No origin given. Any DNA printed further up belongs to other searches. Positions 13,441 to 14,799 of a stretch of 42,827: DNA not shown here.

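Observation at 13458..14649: Hidden 33-aa precursor-like peptide coupled to a radical SAM/SPASM enzyme: candidate undescribed RiPP cassette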

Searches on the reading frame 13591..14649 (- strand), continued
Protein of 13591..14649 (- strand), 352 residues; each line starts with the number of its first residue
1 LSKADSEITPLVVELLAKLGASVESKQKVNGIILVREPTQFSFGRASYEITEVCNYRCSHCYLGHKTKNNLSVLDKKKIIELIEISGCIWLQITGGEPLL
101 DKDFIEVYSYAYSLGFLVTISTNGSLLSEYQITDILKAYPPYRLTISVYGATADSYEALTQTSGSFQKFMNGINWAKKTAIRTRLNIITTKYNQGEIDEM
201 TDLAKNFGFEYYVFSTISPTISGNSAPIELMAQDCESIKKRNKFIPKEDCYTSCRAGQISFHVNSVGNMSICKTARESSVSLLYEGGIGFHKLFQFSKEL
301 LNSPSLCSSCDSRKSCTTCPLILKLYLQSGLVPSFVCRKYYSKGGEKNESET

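Call 78: search_protein_families(library=ncbifam, proteins=[P0365, P0367, P0380, P0336, P0341, P0354, P0398, P0346, P0332, P0317], max_evalue=1e-10)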
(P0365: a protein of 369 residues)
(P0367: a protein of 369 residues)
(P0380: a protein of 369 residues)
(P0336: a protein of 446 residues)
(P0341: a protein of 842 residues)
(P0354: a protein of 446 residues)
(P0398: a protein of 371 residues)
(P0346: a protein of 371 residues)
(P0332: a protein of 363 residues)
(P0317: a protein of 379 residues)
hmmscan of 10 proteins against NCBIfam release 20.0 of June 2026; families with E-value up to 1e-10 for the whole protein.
P0365 (369 aa): 31 families (the best 25 are shown)
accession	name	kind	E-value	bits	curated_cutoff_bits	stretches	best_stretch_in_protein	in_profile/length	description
TIGR04545.1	rSAM_ahbD_hemeb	equivalog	1.1e-36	127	500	1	34-194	5-167/339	heme b synthase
TIGR04055.1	rSAM_NirJ2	equivalog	6.7e-31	108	500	1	35-192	6-164/326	putative heme d1 biosynthesis radical SAM protein NirJ2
TIGR03962.1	mycofact_rSAM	equivalog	8.8e-30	104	265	1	28-320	11-311/339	mycofactocin radical SAM maturase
TIGR04546.1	rSAM_ahbC_deAc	equivalog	1.1e-27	96.9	650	1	34-192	44-203/390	12,18-didecarboxysiroheme deacetylase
TIGR04051.1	rSAM_NirJ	equivalog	1.2e-26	93.6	515.45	1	34-195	7-169/354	heme d1 biosynthesis radical SAM protein NirJ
TIGR04250.1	SCM_rSAM_ScmE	equivalog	1.4e-26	93.2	400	1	32-188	6-164/358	SynChlorMet cassette radical SAM/SPASM protein ScmE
TIGR04053.2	TIGR04053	equivalog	1.4e-25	90.4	395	1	28-193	7-177/366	TIGR04053 family radical SAM/SPASM domain-containing protein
TIGR04054.1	rSAM_NirJ1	equivalog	4.4e-25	88.1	650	1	9-191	17-199/387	putative heme d1 biosynthesis radical SAM protein NirJ1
TIGR04347.1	pseudo_SAM_Halo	equivalog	2e-24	86.6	525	1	32-198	41-209/390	TIGR04347 family pseudo-SAM/SPASM protein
NF045574.1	sacti_mat_StsB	exception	2e-22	79.7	625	1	35-194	102-261/466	StsB family radical SAM/SPASM domain sactipeptide maturase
TIGR03961.1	rSAM_PTO1314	hypoth_equivalog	1.5e-21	77.1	306.05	1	12-195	7-184/332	PTO1314 family radical SAM protein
TIGR04303.1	GeoRSP_rSAM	equivalog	1.5e-20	74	400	1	29-195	5-170/325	GeoRSP system radical SAM/SPASM protein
TIGR02109.1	PQQ_syn_pqqE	equivalog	8.7e-19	67.7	381.35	1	27-193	5-173/358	pyrroloquinoline quinone biosynthesis protein PqqE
TIGR02668.1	moaA_archaeal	equivalog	1.7e-18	66.7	325.25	1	33-193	14-178/303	GTP 3',8-cyclase MoaA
TIGR02666.1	moaA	equivalog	2.5e-18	66.2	284.05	1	33-205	14-196/336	GTP 3',8-cyclase MoaA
TIGR04133.1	rSAM_w_lipo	hypoth_equivalog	1.3e-15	57.2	425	1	33-319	28-328/350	TIGR04133 family radical SAM/SPASM protein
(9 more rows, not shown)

P0367 (369 aa): 38 families (the best 25 are shown)
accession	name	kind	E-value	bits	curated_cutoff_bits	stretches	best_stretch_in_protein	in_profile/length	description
TIGR04545.1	rSAM_ahbD_hemeb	equivalog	9.5e-38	130.5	500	1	34-197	5-167/339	heme b synthase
TIGR03962.1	mycofact_rSAM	equivalog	3.9e-34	118.3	265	1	25-323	8-310/339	mycofactocin radical SAM maturase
TIGR04055.1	rSAM_NirJ2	equivalog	5.2e-31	108.4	500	1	34-197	5-166/326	putative heme d1 biosynthesis radical SAM protein NirJ2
TIGR04546.1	rSAM_ahbC_deAc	equivalog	1.2e-30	106.6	650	1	34-190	44-198/390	12,18-didecarboxysiroheme deacetylase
TIGR04051.1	rSAM_NirJ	equivalog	3.3e-29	102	515.45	1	34-198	7-169/354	heme d1 biosynthesis radical SAM protein NirJ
TIGR04054.1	rSAM_NirJ1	equivalog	1.9e-26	92.6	650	1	34-193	41-195/387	putative heme d1 biosynthesis radical SAM protein NirJ1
TIGR04250.1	SCM_rSAM_ScmE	equivalog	1.7e-25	89.7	400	1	28-195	2-165/358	SynChlorMet cassette radical SAM/SPASM protein ScmE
TIGR04053.2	TIGR04053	equivalog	2.5e-25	89.5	395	1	34-198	13-179/366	TIGR04053 family radical SAM/SPASM domain-containing protein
NF045574.1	sacti_mat_StsB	exception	5.4e-25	88.2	625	1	35-198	102-262/466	StsB family radical SAM/SPASM domain sactipeptide maturase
TIGR04347.1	pseudo_SAM_Halo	equivalog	1.8e-24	86.8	525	1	34-201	43-209/390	TIGR04347 family pseudo-SAM/SPASM protein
TIGR02668.1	moaA_archaeal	equivalog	1.4e-22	80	325.25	1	33-234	14-214/303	GTP 3',8-cyclase MoaA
TIGR04303.1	GeoRSP_rSAM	equivalog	8.6e-22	78.1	400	1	26-198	2-170/325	GeoRSP system radical SAM/SPASM protein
TIGR04403.1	rSAM_skfB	equivalog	2e-21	76.2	300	1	23-194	98-263/402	sporulation killing factor system radical SAM maturase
NF012164.0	AlbA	equivalog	3.1e-21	75.3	850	1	21-286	105-365/442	subtilosin maturase AlbA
TIGR04133.1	rSAM_w_lipo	hypoth_equivalog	3.3e-21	75.6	425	1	35-323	30-328/350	TIGR04133 family radical SAM/SPASM protein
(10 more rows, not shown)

P0380 (369 aa): 33 families (the best 25 are shown)
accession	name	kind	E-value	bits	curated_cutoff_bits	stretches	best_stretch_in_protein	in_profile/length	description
TIGR04545.1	rSAM_ahbD_hemeb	equivalog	1e-36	127.1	500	1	30-216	4-191/339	heme b synthase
TIGR04055.1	rSAM_NirJ2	equivalog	8.3e-33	114.3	500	1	31-324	5-307/326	putative heme d1 biosynthesis radical SAM protein NirJ2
TIGR03962.1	mycofact_rSAM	equivalog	3e-25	89.1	265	1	25-339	11-331/339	mycofactocin radical SAM maturase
TIGR04053.2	TIGR04053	equivalog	1e-24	87.5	395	1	23-221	5-208/366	TIGR04053 family radical SAM/SPASM domain-containing protein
TIGR02668.1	moaA_archaeal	equivalog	2.3e-24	85.9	325.25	1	31-277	15-256/303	GTP 3',8-cyclase MoaA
TIGR04546.1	rSAM_ahbC_deAc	equivalog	1.5e-23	83.3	650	1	30-194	43-208/390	12,18-didecarboxysiroheme deacetylase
TIGR04051.1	rSAM_NirJ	equivalog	1.9e-23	83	515.45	1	32-192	8-169/354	heme d1 biosynthesis radical SAM protein NirJ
NF045574.1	sacti_mat_StsB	exception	9.2e-23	80.8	625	1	30-192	100-262/466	StsB family radical SAM/SPASM domain sactipeptide maturase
TIGR04054.1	rSAM_NirJ1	equivalog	1.9e-22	79.5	650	1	30-206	40-217/387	putative heme d1 biosynthesis radical SAM protein NirJ1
TIGR04317.1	W_rSAM_matur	equivalog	6.1e-22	78.2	380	1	31-276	9-259/349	tungsten cofactor oxidoreductase radical SAM maturase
TIGR04250.1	SCM_rSAM_ScmE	equivalog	1.8e-21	76.4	400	1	30-185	7-164/358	SynChlorMet cassette radical SAM/SPASM protein ScmE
TIGR04303.1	GeoRSP_rSAM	equivalog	5.2e-21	75.5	400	1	28-334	7-320/325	GeoRSP system radical SAM/SPASM protein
NF012164.0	AlbA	equivalog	8.1e-21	74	850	1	12-292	99-374/442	subtilosin maturase AlbA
TIGR02666.1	moaA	equivalog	1e-20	74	284.05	1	32-303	16-295/336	GTP 3',8-cyclase MoaA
TIGR04133.1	rSAM_w_lipo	hypoth_equivalog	1.4e-20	73.5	425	1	30-318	28-328/350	TIGR04133 family radical SAM/SPASM protein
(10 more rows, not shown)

P0336 (446 aa): 27 families (the best 25 are shown)
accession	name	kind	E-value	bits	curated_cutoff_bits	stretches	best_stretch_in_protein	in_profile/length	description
TIGR03962.1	mycofact_rSAM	equivalog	1.2e-28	100.2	265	1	114-408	4-310/339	mycofactocin radical SAM maturase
TIGR04545.1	rSAM_ahbD_hemeb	equivalog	1.7e-25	90.2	500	1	125-315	3-194/339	heme b synthase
NF045574.1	sacti_mat_StsB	exception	2.1e-24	86.2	625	1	125-282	99-256/466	StsB family radical SAM/SPASM domain sactipeptide maturase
TIGR04051.1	rSAM_NirJ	equivalog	7.2e-23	81.1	515.45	1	128-285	8-166/354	heme d1 biosynthesis radical SAM protein NirJ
TIGR04546.1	rSAM_ahbC_deAc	equivalog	1.1e-22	80.4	650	1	126-275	43-193/390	12,18-didecarboxysiroheme deacetylase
TIGR04055.1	rSAM_NirJ2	equivalog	2.9e-22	79.6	500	1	125-297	3-176/326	putative heme d1 biosynthesis radical SAM protein NirJ2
TIGR04053.2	TIGR04053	equivalog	9.5e-22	77.7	395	1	119-311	5-203/366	TIGR04053 family radical SAM/SPASM domain-containing protein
TIGR02668.1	moaA_archaeal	equivalog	4.5e-19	68.5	325.25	1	125-288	13-180/303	GTP 3',8-cyclase MoaA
TIGR04250.1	SCM_rSAM_ScmE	equivalog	8.8e-19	67.6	400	1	121-281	2-164/358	SynChlorMet cassette radical SAM/SPASM protein ScmE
NF012164.0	AlbA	equivalog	9.2e-19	67.2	850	1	47-278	40-271/442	subtilosin maturase AlbA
TIGR04054.1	rSAM_NirJ1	equivalog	2.9e-18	65.7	650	1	125-277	39-192/387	putative heme d1 biosynthesis radical SAM protein NirJ1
TIGR04347.1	pseudo_SAM_Halo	equivalog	4.9e-18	65.6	525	1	126-305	42-223/390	TIGR04347 family pseudo-SAM/SPASM protein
TIGR02666.1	moaA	equivalog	5.9e-18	64.9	284.05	1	128-331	16-228/336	GTP 3',8-cyclase MoaA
TIGR04251.1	SCM_rSAM_ScmF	equivalog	1.4e-17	64.1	400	1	126-302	8-189/353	SynChlorMet cassette radical SAM/SPASM protein ScmF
TIGR02109.1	PQQ_syn_pqqE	equivalog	1.4e-17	63.7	381.35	1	120-281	5-168/358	pyrroloquinoline quinone biosynthesis protein PqqE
TIGR04133.1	rSAM_w_lipo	hypoth_equivalog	1.1e-11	44.3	425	1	126-408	28-328/350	TIGR04133 family radical SAM/SPASM protein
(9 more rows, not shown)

P0341 (842 aa): 52 families (the best 25 are shown)
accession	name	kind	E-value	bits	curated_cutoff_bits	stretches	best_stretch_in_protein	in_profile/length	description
TIGR04545.1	rSAM_ahbD_hemeb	equivalog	7.8e-56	189.9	500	2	117-311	2-199/339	heme b synthase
TIGR04055.1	rSAM_NirJ2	equivalog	3.7e-54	184.4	500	2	119-312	4-199/326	putative heme d1 biosynthesis radical SAM protein NirJ2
NF045574.1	sacti_mat_StsB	exception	2.9e-51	174.8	625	2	111-415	92-418/466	StsB family radical SAM/SPASM domain sactipeptide maturase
TIGR04051.1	rSAM_NirJ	equivalog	7.6e-50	169.9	515.45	2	117-298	4-189/354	heme d1 biosynthesis radical SAM protein NirJ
TIGR04347.1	pseudo_SAM_Halo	equivalog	3.5e-49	168.1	525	2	117-286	40-212/390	TIGR04347 family pseudo-SAM/SPASM protein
TIGR04053.2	TIGR04053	equivalog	2.1e-47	162.1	395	1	114-295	7-195/366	TIGR04053 family radical SAM/SPASM domain-containing protein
TIGR04250.1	SCM_rSAM_ScmE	equivalog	1.7e-45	155.5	400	2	119-310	7-203/358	SynChlorMet cassette radical SAM/SPASM protein ScmE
TIGR04546.1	rSAM_ahbC_deAc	equivalog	7.8e-44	150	650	2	117-297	41-224/390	12,18-didecarboxysiroheme deacetylase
TIGR04303.1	GeoRSP_rSAM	equivalog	1.8e-43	149.4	400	2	118-315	8-206/325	GeoRSP system radical SAM/SPASM protein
TIGR04054.1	rSAM_NirJ1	equivalog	2e-43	148.5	650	2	117-311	38-234/387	putative heme d1 biosynthesis radical SAM protein NirJ1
TIGR03962.1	mycofact_rSAM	equivalog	3.1e-42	145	265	2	118-283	15-183/339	mycofactocin radical SAM maturase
TIGR04340.1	rSAM_ACGX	hypoth_equivalog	7.7e-42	143.7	400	1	115-312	3-204/341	radical SAM/SPASM domain protein, ACGX system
TIGR02109.1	PQQ_syn_pqqE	equivalog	1e-41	143.1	381.35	1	116-279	8-175/358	pyrroloquinoline quinone biosynthesis protein PqqE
NF050035.1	rSAM_WgK_link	exception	1.6e-41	142.5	650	2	113-283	9-181/367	radical SAM/SPASM peptide maturase WgkB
NF012164.0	AlbA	equivalog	2.2e-41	141.7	850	2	115-393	113-412/442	subtilosin maturase AlbA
TIGR04133.1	rSAM_w_lipo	hypoth_equivalog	1.1e-30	106.7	425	1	103-308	12-223/350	TIGR04133 family radical SAM/SPASM protein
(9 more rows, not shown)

P0354 (446 aa): 27 families (the best 25 are shown)
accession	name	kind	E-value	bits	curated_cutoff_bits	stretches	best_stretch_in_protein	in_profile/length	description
TIGR03962.1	mycofact_rSAM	equivalog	1.2e-21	77.3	265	1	104-396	13-313/339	mycofactocin radical SAM maturase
TIGR04055.1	rSAM_NirJ2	equivalog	4.8e-20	72.3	500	1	109-399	6-306/326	putative heme d1 biosynthesis radical SAM protein NirJ2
TIGR04545.1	rSAM_ahbD_hemeb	equivalog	4.2e-19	69.2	500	1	107-267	4-165/339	heme b synthase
TIGR02666.1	moaA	equivalog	4e-18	65.5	284.05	1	110-271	17-187/336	GTP 3',8-cyclase MoaA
TIGR04054.1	rSAM_NirJ1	equivalog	1.3e-17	63.6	650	1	104-270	37-203/387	putative heme d1 biosynthesis radical SAM protein NirJ1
NF038283.1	viperin_w_prok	equivalog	4.3e-17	62.2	180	1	112-256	11-169/281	viperin family antiviral radical SAM protein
TIGR04317.1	W_rSAM_matur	equivalog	1.4e-16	60.6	380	1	105-269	6-176/349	tungsten cofactor oxidoreductase radical SAM maturase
NF012164.0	AlbA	equivalog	1.9e-16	59.6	850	1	98-262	106-273/442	subtilosin maturase AlbA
TIGR02668.1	moaA_archaeal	equivalog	2e-16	59.9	325.25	1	110-266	17-175/303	GTP 3',8-cyclase MoaA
TIGR04080.1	rSAM_pep_cyc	equivalog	4.4e-16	58.6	500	1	65-266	67-267/440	KxxxW cyclic peptide radical SAM maturase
TIGR04546.1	rSAM_ahbC_deAc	equivalog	1.6e-15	56.8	650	1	110-270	46-206/390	12,18-didecarboxysiroheme deacetylase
TIGR04082.1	rSAM_for_selen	equivalog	1e-14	54.2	350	1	110-245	206-342/516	thio(seleno)oxazole modification radical SAM maturase SbtM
NF001199.0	PRK00164.2-1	equivalog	3.7e-14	52.6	231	1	109-271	18-182/308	GTP 3',8-cyclase MoaA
TIGR04303.1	GeoRSP_rSAM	equivalog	9.3e-14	51.7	400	1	112-268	14-168/325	GeoRSP system radical SAM/SPASM protein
TIGR03961.1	rSAM_PTO1314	hypoth_equivalog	9.6e-14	51.4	306.05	1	99-272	19-186/332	PTO1314 family radical SAM protein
TIGR04133.1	rSAM_w_lipo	hypoth_equivalog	1.7e-13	50.3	425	1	108-394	29-328/350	TIGR04133 family radical SAM/SPASM protein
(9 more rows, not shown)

P0398 (371 aa): 36 families (the best 25 are shown)
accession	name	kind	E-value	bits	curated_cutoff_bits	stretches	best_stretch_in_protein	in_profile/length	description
TIGR04545.1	rSAM_ahbD_hemeb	equivalog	9.4e-33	114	500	1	34-199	5-167/339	heme b synthase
TIGR04055.1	rSAM_NirJ2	equivalog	3.3e-31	109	500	1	33-198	4-165/326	putative heme d1 biosynthesis radical SAM protein NirJ2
TIGR03962.1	mycofact_rSAM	equivalog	4.8e-27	95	265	1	30-326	13-311/339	mycofactocin radical SAM maturase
TIGR02666.1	moaA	equivalog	5.1e-26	91.4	284.05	1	33-237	14-222/336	GTP 3',8-cyclase MoaA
NF045574.1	sacti_mat_StsB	exception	1.2e-25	90.3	625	1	35-280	102-340/466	StsB family radical SAM/SPASM domain sactipeptide maturase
TIGR04053.2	TIGR04053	equivalog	6e-24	85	395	1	33-200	12-179/366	TIGR04053 family radical SAM/SPASM domain-containing protein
TIGR04051.1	rSAM_NirJ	equivalog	1.2e-23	83.7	515.45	1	35-209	8-178/354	heme d1 biosynthesis radical SAM protein NirJ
TIGR04133.1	rSAM_w_lipo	hypoth_equivalog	2.6e-23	82.5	425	1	34-325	29-328/350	TIGR04133 family radical SAM/SPASM protein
TIGR04251.1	SCM_rSAM_ScmF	equivalog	2.7e-23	83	400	1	35-200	10-175/353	SynChlorMet cassette radical SAM/SPASM protein ScmF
TIGR02109.1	PQQ_syn_pqqE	equivalog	3.6e-23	82.1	381.35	1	27-200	5-175/358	pyrroloquinoline quinone biosynthesis protein PqqE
TIGR04546.1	rSAM_ahbC_deAc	equivalog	4e-23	81.8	650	1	34-195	44-201/390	12,18-didecarboxysiroheme deacetylase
TIGR04054.1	rSAM_NirJ1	equivalog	6.8e-23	80.9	650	1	34-197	41-200/387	putative heme d1 biosynthesis radical SAM protein NirJ1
TIGR03961.1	rSAM_PTO1314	hypoth_equivalog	2.7e-22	79.5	306.05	1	19-223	13-207/332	PTO1314 family radical SAM protein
TIGR02668.1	moaA_archaeal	equivalog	6.6e-22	77.9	325.25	1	33-196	14-175/303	GTP 3',8-cyclase MoaA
TIGR04347.1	pseudo_SAM_Halo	equivalog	7.6e-22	78.1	525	1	34-201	43-206/390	TIGR04347 family pseudo-SAM/SPASM protein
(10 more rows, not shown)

P0346 (371 aa): 37 families (the best 25 are shown)
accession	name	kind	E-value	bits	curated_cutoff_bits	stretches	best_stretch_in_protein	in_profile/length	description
TIGR04545.1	rSAM_ahbD_hemeb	equivalog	1.4e-37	129.9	500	1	34-199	5-167/339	heme b synthase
TIGR04055.1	rSAM_NirJ2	equivalog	6.7e-33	114.6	500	1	35-198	6-165/326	putative heme d1 biosynthesis radical SAM protein NirJ2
TIGR04051.1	rSAM_NirJ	equivalog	3.3e-30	105.2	515.45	1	34-199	7-168/354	heme d1 biosynthesis radical SAM protein NirJ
TIGR04546.1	rSAM_ahbC_deAc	equivalog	8.9e-29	100.4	650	1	34-197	44-203/390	12,18-didecarboxysiroheme deacetylase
NF045574.1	sacti_mat_StsB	exception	3.3e-27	95.4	625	1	35-283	102-341/466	StsB family radical SAM/SPASM domain sactipeptide maturase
TIGR04053.2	TIGR04053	equivalog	1.2e-26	93.9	395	1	28-200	7-179/366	TIGR04053 family radical SAM/SPASM domain-containing protein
TIGR03962.1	mycofact_rSAM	equivalog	5.8e-26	91.5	265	1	28-325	11-309/339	mycofactocin radical SAM maturase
TIGR02109.1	PQQ_syn_pqqE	equivalog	3.1e-24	85.6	381.35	1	28-198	6-173/358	pyrroloquinoline quinone biosynthesis protein PqqE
TIGR04347.1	pseudo_SAM_Halo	equivalog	2.9e-23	82.8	525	1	34-199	43-204/390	TIGR04347 family pseudo-SAM/SPASM protein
TIGR04250.1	SCM_rSAM_ScmE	equivalog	4.9e-23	81.6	400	1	32-198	6-170/358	SynChlorMet cassette radical SAM/SPASM protein ScmE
TIGR02666.1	moaA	equivalog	8.7e-23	80.8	284.05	1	33-203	14-189/336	GTP 3',8-cyclase MoaA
TIGR04251.1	SCM_rSAM_ScmF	equivalog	9.4e-23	81.2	400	1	35-201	10-176/353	SynChlorMet cassette radical SAM/SPASM protein ScmF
TIGR02668.1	moaA_archaeal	equivalog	3.6e-22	78.7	325.25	1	33-196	14-175/303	GTP 3',8-cyclase MoaA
TIGR04103.1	rSAM_nif11_3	equivalog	4.9e-22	78.1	725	1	34-200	10-171/412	nif11-class peptide radical SAM maturase 3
TIGR04054.1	rSAM_NirJ1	equivalog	1.1e-21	76.9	650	1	33-191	40-194/387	putative heme d1 biosynthesis radical SAM protein NirJ1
TIGR04133.1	rSAM_w_lipo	hypoth_equivalog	5.7e-19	68.2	425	1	34-338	29-337/350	TIGR04133 family radical SAM/SPASM protein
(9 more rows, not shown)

P0332 (363 aa): 25 families
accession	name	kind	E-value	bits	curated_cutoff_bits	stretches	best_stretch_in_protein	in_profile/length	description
TIGR03977.1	rSAM_pair_HxsC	equivalog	9.9e-21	73.9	267.9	1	38-220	5-192/292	His-Xaa-Ser system radical SAM maturase HxsC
TIGR02668.1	moaA_archaeal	equivalog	3.2e-20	72.3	325.25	1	62-224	14-182/303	GTP 3',8-cyclase MoaA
TIGR02666.1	moaA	equivalog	9.2e-19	67.6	284.05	1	63-224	15-186/336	GTP 3',8-cyclase MoaA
TIGR03962.1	mycofact_rSAM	equivalog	1.1e-18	67.6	265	1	58-236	12-191/339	mycofactocin radical SAM maturase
NF001199.0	PRK00164.2-1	equivalog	1.7e-17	63.5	231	1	61-222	15-179/308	GTP 3',8-cyclase MoaA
NF038283.1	viperin_w_prok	equivalog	2.6e-16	59.6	180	1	64-209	8-168/281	viperin family antiviral radical SAM protein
TIGR04317.1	W_rSAM_matur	equivalog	3.2e-16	59.4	380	1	62-235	8-189/349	tungsten cofactor oxidoreductase radical SAM maturase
NF045574.1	sacti_mat_StsB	exception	3e-15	56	625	1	60-226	98-264/466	StsB family radical SAM/SPASM domain sactipeptide maturase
TIGR04051.1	rSAM_NirJ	equivalog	3.2e-15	55.9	515.45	1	64-226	8-171/354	heme d1 biosynthesis radical SAM protein NirJ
TIGR04055.1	rSAM_NirJ2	equivalog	9.8e-15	54.9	500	1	63-233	5-177/326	putative heme d1 biosynthesis radical SAM protein NirJ2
TIGR04054.1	rSAM_NirJ1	equivalog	9.8e-15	54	650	1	55-226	34-205/387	putative heme d1 biosynthesis radical SAM protein NirJ1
TIGR04546.1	rSAM_ahbC_deAc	equivalog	3.5e-14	52.4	650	1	63-219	44-201/390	12,18-didecarboxysiroheme deacetylase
TIGR02109.1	PQQ_syn_pqqE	equivalog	3.9e-14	52.4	381.35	1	61-222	10-173/358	pyrroloquinoline quinone biosynthesis protein PqqE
TIGR04250.1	SCM_rSAM_ScmE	equivalog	1.1e-13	50.8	400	1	59-217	4-164/358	SynChlorMet cassette radical SAM/SPASM protein ScmE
TIGR04545.1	rSAM_ahbD_hemeb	equivalog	3.1e-13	49.9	500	1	62-236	4-181/339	heme b synthase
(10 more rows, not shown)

P0317 (379 aa): 20 families
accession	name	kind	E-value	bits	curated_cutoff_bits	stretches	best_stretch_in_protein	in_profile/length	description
TIGR02666.1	moaA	equivalog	6.2e-22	78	284.05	1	84-250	9-184/336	GTP 3',8-cyclase MoaA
TIGR02668.1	moaA_archaeal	equivalog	1.5e-21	76.7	325.25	1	91-247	14-174/303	GTP 3',8-cyclase MoaA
TIGR04082.1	rSAM_for_selen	equivalog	2.7e-17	62.7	350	1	77-235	189-348/516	thio(seleno)oxazole modification radical SAM maturase SbtM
TIGR04051.1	rSAM_NirJ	equivalog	3.9e-17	62.3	515.45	1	89-260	4-177/354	heme d1 biosynthesis radical SAM protein NirJ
TIGR04546.1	rSAM_ahbC_deAc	equivalog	1.4e-15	57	650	1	83-251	35-205/390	12,18-didecarboxysiroheme deacetylase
NF001199.0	PRK00164.2-1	equivalog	1.9e-15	56.8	231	1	92-240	17-169/308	GTP 3',8-cyclase MoaA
TIGR04303.1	GeoRSP_rSAM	equivalog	2e-15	57.2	400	1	87-259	5-177/325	GeoRSP system radical SAM/SPASM protein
TIGR04466.1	rSAM_BlsE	equivalog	3.7e-15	56.2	400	1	92-255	8-171/327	cytosylglucuronate decarboxylase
TIGR04545.1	rSAM_ahbD_hemeb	equivalog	5.7e-15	55.6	500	1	89-261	2-177/339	heme b synthase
TIGR03962.1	mycofact_rSAM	equivalog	1.3e-14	54.1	265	1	88-251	13-178/339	mycofactocin radical SAM maturase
NF038283.1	viperin_w_prok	equivalog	3.5e-14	52.6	180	1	88-201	3-121/281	viperin family antiviral radical SAM protein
TIGR04054.1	rSAM_NirJ1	equivalog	3.1e-12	45.8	650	1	83-249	32-200/387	putative heme d1 biosynthesis radical SAM protein NirJ1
TIGR04055.1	rSAM_NirJ2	equivalog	7.4e-12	45.4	500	1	89-255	2-170/326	putative heme d1 biosynthesis radical SAM protein NirJ2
TIGR04251.1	SCM_rSAM_ScmF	equivalog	1.1e-11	44.7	400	1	91-266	8-189/353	SynChlorMet cassette radical SAM/SPASM protein ScmF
TIGR04347.1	pseudo_SAM_Halo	equivalog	1.8e-11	44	525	1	87-257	38-210/390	TIGR04347 family pseudo-SAM/SPASM protein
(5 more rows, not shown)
